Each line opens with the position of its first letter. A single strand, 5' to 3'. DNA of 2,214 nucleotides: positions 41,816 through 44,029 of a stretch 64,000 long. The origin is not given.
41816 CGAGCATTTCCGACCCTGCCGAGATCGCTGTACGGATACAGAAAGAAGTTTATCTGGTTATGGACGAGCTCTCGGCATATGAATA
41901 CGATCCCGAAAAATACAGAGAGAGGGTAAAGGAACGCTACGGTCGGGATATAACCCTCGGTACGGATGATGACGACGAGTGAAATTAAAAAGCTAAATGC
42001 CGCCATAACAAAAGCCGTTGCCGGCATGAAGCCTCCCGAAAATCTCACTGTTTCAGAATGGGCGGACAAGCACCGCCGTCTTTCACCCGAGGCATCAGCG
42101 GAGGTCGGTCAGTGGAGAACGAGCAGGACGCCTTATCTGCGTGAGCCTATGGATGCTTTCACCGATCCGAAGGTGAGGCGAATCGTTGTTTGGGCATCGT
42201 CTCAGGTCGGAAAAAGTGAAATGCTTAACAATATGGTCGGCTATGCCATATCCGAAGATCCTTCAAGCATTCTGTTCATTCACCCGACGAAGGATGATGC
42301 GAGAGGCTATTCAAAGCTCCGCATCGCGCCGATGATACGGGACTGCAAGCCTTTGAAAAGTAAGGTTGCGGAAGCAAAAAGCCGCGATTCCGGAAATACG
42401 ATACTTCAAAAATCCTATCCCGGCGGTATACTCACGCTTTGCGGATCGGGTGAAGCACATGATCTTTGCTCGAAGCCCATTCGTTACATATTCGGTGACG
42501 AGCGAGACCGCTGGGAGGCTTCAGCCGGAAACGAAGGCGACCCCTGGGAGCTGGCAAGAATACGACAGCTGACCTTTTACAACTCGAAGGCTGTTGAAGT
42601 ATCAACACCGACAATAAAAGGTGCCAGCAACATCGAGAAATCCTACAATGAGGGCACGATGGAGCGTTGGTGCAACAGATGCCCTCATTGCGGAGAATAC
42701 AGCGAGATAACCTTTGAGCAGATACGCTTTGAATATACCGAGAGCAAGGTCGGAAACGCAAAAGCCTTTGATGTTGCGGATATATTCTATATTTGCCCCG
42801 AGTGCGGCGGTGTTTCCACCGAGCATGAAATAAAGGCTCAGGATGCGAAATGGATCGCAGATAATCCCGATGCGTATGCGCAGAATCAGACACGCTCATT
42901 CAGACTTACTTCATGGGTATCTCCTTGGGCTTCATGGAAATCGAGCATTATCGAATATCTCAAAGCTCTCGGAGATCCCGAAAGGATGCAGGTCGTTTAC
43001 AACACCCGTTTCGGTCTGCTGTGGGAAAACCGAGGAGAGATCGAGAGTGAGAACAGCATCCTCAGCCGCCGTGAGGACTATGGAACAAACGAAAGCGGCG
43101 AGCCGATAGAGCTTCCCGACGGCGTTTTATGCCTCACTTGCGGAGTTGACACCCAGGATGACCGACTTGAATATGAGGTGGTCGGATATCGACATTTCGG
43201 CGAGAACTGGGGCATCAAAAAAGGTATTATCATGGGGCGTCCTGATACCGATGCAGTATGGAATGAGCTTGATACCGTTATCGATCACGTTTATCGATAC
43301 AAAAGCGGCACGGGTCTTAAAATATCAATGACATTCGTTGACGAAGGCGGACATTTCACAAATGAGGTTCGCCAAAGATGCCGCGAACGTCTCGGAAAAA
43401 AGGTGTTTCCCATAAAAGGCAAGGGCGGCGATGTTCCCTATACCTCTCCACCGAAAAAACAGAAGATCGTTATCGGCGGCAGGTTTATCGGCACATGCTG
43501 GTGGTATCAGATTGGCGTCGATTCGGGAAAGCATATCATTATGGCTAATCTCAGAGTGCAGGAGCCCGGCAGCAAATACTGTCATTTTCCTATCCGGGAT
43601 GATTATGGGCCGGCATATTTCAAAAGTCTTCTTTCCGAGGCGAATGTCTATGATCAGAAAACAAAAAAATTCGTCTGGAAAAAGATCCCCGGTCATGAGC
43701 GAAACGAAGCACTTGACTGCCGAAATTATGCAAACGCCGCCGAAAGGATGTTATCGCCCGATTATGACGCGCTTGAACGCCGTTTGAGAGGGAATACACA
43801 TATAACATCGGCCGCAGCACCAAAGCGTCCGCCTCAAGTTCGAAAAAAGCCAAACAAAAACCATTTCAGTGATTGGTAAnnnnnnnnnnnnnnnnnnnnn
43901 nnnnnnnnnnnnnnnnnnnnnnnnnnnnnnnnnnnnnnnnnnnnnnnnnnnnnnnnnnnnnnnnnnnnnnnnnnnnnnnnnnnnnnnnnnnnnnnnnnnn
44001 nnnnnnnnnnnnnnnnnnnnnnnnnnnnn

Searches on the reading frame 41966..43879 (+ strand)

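Call 48: search_protein_families(library=pfam, proteins=[window:41966-43879:+], max_evalue=0.001)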
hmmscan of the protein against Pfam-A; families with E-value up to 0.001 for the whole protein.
window:41966-43879:+ (637 aa): 2 families
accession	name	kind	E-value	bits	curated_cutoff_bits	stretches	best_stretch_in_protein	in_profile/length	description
PF05876.18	GpA_ATPase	-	3.6e-77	259.8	25.6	1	44-295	1-246/247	Phage terminase large subunit gpA, ATPase domain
PF20454.4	GpA_nuclease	-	1.2e-73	248.4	22.5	1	309-599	1-290/294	Terminase large subunit gpA, endonuclease domain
